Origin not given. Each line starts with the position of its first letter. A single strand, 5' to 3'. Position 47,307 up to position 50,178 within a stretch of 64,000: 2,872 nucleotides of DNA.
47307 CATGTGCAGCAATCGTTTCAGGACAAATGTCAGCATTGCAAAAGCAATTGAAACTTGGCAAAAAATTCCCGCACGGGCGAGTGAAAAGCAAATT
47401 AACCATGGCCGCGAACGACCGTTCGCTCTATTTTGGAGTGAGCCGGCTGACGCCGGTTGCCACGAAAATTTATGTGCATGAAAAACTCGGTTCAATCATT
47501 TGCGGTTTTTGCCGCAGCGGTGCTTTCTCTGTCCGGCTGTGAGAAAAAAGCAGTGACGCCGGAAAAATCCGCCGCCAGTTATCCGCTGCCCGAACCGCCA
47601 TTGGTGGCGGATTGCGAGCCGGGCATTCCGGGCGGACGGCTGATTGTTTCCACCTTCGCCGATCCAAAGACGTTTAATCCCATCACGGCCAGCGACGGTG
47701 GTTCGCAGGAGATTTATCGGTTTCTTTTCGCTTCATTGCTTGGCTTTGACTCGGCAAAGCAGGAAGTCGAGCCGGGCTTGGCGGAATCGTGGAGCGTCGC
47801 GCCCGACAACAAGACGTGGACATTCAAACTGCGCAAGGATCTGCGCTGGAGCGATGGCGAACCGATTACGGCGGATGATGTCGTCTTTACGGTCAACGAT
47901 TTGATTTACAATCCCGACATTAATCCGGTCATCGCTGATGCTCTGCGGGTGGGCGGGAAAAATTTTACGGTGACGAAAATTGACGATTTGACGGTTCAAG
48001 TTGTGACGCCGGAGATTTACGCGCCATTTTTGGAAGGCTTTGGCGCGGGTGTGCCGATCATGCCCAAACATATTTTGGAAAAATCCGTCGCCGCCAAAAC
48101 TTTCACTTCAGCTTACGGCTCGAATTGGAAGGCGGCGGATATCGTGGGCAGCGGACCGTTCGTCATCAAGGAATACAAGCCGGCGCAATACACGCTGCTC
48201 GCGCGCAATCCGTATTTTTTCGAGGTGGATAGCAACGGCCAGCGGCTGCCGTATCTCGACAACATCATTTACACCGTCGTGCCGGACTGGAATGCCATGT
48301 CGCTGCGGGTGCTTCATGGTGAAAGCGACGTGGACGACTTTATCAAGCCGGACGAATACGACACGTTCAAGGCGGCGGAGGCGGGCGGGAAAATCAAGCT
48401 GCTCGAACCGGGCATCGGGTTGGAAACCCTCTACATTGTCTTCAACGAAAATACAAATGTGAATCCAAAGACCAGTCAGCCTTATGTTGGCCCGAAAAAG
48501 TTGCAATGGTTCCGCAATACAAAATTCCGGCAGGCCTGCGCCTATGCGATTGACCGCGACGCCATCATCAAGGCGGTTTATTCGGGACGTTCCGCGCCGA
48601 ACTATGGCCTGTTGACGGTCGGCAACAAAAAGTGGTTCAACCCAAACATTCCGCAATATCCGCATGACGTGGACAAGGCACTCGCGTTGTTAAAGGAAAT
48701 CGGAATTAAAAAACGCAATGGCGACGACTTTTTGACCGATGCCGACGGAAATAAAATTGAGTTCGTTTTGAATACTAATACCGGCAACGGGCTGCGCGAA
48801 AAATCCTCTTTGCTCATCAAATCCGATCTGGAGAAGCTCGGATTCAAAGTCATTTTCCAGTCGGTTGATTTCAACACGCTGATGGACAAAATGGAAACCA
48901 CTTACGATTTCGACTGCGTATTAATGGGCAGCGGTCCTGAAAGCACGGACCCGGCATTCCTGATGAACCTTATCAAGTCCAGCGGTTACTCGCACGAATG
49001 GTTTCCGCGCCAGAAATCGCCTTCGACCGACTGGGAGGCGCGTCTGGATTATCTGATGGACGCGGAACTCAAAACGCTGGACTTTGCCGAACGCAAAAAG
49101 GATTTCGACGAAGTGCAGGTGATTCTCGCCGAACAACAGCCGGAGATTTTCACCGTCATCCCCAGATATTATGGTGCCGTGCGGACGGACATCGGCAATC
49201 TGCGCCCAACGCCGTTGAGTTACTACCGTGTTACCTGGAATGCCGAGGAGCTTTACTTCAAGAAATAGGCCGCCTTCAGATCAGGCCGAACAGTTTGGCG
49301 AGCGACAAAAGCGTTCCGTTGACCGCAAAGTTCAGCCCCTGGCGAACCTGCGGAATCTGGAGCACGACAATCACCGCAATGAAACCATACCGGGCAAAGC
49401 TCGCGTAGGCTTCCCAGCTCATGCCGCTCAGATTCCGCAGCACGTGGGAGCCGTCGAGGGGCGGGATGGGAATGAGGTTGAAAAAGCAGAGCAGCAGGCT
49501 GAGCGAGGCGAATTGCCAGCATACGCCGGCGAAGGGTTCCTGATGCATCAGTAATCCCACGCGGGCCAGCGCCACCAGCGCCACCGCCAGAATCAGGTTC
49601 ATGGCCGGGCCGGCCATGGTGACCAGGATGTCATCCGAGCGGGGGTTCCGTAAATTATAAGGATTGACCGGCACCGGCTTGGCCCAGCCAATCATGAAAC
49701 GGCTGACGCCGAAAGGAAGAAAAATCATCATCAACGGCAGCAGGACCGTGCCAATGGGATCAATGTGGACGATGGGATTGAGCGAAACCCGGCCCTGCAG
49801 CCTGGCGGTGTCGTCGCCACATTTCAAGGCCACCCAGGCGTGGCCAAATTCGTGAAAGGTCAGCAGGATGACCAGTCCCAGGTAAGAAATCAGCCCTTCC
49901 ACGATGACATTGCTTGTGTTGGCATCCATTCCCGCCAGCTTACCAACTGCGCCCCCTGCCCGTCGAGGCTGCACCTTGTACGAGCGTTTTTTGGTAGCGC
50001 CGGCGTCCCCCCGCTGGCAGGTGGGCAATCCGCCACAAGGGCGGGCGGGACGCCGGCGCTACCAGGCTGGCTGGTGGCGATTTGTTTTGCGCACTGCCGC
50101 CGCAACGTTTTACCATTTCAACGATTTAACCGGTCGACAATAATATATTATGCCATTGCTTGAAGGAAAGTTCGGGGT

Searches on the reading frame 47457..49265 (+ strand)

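Call 59: search_protein_families(library=pfam, max_evalue=0.00001, proteins=[window:47457-49265:+])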
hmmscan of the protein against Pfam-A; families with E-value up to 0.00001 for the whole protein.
window:47457-49265:+ (603 aa): 1 family
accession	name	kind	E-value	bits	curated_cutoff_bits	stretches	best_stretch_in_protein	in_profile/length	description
PF00496.27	SBP_bac_5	-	3e-83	280.4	32.4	1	103-510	1-364/368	Bacterial extracellular solute-binding proteins, family 5 Middle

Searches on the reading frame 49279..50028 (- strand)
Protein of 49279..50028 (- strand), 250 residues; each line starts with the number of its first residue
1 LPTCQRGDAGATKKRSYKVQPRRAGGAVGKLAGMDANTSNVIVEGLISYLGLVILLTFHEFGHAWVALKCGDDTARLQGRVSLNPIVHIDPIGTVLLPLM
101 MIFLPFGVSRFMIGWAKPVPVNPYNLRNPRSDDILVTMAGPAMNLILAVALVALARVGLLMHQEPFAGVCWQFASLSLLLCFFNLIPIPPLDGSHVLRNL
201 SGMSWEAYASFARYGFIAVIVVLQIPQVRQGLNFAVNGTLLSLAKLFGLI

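Call 59: search_protein_families(library=pfam, max_evalue=0.00001, proteins=[window:49279-50028:-])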
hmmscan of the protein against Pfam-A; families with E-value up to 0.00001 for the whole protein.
window:49279-50028:- (250 aa): 1 family
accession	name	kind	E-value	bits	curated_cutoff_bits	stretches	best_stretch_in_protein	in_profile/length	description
PF02163.28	Peptidase_M50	-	4.2e-18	65.9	27.2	2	50-155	4-100/221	Peptidase family M50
